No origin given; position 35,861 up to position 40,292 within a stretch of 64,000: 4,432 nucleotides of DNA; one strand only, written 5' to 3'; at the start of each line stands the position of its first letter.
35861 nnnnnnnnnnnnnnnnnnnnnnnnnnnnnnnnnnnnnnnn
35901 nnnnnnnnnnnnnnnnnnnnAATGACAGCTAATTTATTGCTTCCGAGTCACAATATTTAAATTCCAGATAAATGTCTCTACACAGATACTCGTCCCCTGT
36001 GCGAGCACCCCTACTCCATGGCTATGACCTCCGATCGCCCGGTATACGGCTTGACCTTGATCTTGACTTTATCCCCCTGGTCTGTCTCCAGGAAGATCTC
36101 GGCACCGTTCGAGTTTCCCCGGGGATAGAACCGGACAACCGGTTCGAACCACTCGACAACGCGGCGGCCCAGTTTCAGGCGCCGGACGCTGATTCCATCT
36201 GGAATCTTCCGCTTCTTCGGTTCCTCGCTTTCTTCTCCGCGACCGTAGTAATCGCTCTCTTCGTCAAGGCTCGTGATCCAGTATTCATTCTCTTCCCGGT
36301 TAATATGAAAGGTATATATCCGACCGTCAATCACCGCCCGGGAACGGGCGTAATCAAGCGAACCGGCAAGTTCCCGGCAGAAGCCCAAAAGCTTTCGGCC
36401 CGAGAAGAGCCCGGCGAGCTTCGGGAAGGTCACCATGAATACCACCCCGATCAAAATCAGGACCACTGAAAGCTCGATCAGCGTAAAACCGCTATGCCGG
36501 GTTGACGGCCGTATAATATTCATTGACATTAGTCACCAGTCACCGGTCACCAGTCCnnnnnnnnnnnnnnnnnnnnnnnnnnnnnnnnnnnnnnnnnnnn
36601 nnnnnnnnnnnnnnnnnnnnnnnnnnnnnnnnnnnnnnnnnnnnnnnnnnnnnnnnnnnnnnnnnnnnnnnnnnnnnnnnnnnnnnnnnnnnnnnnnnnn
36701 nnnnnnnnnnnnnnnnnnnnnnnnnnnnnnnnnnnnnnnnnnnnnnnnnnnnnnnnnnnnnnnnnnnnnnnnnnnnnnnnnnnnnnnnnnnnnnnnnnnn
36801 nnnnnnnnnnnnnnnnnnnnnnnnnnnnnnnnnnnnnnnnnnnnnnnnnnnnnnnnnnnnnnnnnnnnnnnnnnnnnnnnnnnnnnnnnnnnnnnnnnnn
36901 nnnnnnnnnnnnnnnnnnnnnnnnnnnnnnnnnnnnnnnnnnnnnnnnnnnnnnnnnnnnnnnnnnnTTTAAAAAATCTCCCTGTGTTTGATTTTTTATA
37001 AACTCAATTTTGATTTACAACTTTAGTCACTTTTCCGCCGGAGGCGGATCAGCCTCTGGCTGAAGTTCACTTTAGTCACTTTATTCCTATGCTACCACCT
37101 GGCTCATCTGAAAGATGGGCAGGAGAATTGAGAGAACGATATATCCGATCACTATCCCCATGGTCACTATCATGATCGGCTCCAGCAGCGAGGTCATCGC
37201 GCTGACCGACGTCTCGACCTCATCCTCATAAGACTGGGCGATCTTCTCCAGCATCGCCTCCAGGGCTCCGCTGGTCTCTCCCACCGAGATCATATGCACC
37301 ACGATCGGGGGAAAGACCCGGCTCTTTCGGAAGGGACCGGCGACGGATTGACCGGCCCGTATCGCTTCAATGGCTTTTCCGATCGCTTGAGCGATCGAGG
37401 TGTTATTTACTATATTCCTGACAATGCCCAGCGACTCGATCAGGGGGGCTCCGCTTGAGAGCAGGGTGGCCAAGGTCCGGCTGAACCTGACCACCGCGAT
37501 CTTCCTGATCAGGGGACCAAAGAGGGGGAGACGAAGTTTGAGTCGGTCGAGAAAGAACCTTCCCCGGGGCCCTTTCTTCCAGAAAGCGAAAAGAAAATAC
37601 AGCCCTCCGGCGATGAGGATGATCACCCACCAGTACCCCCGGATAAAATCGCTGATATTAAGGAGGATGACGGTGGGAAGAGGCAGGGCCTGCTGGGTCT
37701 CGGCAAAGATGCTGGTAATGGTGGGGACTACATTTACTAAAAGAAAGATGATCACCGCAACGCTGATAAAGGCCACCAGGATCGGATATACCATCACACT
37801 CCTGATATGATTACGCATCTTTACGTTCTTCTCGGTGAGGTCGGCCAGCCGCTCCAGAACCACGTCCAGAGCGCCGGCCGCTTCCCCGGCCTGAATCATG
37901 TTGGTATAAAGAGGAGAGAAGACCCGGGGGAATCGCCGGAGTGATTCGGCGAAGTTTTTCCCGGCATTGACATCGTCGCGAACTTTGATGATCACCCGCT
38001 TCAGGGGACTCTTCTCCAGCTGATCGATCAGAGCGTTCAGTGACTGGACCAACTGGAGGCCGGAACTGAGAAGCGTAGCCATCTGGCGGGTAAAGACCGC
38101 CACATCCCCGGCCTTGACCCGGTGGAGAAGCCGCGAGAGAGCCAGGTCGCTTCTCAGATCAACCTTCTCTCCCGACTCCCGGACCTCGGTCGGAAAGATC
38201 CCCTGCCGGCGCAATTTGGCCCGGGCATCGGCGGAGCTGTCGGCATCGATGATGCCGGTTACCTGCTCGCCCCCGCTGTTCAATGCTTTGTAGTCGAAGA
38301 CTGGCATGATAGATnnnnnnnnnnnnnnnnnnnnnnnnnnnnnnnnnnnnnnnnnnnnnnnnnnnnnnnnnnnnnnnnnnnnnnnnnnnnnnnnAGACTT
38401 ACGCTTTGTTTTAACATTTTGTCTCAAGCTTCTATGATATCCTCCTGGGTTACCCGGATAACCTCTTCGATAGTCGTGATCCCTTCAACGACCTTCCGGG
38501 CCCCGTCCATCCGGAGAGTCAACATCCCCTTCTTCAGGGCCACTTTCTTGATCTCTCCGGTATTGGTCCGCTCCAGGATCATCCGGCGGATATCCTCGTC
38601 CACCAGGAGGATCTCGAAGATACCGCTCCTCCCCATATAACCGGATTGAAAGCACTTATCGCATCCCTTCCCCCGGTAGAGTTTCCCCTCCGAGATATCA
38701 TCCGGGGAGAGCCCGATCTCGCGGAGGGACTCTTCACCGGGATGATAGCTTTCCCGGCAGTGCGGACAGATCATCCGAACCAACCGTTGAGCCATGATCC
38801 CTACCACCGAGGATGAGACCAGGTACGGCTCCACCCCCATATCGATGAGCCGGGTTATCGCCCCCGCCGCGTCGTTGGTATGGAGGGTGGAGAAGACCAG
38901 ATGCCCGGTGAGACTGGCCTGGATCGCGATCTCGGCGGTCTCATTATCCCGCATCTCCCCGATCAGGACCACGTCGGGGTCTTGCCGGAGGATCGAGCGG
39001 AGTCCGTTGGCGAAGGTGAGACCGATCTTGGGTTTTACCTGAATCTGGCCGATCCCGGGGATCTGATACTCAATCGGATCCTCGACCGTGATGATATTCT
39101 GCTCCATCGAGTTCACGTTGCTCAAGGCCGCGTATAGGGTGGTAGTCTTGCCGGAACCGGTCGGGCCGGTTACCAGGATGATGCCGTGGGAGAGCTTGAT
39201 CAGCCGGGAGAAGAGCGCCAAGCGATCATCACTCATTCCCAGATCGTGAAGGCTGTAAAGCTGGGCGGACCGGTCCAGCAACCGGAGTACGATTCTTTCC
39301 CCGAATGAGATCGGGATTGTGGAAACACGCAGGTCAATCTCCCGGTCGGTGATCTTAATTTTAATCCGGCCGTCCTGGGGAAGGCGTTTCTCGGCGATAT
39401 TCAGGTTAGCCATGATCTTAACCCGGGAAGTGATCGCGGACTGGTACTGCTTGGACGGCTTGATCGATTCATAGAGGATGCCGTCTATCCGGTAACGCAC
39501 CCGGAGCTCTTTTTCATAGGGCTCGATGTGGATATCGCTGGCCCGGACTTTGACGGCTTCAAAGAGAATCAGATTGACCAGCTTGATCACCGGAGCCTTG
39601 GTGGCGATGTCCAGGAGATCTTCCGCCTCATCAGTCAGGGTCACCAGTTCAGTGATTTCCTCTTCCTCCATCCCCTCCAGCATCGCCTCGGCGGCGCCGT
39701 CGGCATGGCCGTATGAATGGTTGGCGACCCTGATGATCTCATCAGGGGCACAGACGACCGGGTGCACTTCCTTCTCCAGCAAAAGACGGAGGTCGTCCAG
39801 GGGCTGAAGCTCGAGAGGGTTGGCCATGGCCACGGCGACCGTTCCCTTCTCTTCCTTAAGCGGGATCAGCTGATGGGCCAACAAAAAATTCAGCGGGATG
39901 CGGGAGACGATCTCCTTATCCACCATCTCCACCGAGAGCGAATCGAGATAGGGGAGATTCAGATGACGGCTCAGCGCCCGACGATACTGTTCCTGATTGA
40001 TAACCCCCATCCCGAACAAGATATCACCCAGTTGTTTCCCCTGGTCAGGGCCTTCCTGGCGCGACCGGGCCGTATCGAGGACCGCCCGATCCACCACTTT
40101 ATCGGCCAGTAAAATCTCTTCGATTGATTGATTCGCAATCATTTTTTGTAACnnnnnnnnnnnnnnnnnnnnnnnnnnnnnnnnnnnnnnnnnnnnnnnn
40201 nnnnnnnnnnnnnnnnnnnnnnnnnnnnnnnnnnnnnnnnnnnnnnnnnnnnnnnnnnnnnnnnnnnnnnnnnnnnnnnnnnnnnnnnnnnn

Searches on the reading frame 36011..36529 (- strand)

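Call 15: search_protein_families(library=pfam, proteins=[window:36011-36529:-], max_evalue=0.001)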
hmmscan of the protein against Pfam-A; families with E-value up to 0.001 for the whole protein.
window:36011-36529:- (172 aa): 2 families
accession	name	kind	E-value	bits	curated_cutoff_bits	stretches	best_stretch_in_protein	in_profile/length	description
PF12019.13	GspH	-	1.1e-05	26.2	21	1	52-159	3-104/108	Type II transport protein GspH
PF07963.17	N_methyl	-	1.6e-05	24.7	21.2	1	11-34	3-26/27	Prokaryotic N-terminal methylation motif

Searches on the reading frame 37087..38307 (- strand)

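Call 15: search_protein_families(library=pfam, proteins=[window:37087-38307:-], max_evalue=0.001)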
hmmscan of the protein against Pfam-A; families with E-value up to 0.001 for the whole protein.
window:37087-38307:- (406 aa): 1 family
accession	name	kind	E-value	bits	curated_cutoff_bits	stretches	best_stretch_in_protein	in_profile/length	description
PF00482.28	T2SSF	-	5.3e-64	214.2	25.2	2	72-195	1-125/125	Type II secretion system (T2SS), protein F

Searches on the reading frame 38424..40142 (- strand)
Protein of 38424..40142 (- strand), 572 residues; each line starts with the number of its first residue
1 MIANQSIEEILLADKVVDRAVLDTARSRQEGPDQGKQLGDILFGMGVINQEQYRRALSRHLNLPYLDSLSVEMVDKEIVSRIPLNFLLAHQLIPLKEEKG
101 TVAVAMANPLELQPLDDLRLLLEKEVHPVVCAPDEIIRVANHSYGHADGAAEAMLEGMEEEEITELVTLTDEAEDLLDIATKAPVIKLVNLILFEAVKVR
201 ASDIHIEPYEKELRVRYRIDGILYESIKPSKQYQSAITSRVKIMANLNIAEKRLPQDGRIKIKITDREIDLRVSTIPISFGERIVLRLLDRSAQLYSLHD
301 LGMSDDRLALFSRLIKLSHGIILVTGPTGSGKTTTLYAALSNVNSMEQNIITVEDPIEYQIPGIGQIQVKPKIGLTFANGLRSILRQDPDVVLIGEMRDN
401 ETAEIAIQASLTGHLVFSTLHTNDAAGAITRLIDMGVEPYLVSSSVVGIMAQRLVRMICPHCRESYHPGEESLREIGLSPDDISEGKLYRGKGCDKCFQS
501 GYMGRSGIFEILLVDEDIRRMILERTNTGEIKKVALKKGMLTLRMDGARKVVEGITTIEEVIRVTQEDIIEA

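Call 15: search_protein_families(library=pfam, proteins=[window:38424-40142:-], max_evalue=0.001)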
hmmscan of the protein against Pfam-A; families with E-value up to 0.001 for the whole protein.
window:38424-40142:- (572 aa): 5 families
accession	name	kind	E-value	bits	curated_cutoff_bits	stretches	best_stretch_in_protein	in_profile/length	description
PF00437.27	T2SSE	-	1.1e-145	485.4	24.9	1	181-563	4-370/370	Type II/IV secretion system protein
PF05157.20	MshEN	-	2.6e-19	69.4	23.1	1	62-149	2-89/90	MshEN domain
PF25199.1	nSTAND_NTPase5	-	0.00076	19.8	34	0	320-357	42-80/145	Novel STAND NTPase 5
PF13191.12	AAA_16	-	0.00078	20.4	32.6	0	310-432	15-123/167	AAA ATPase domain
PF13401.12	AAA_22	-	0.00094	19.9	27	0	318-353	4-39/130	AAA domain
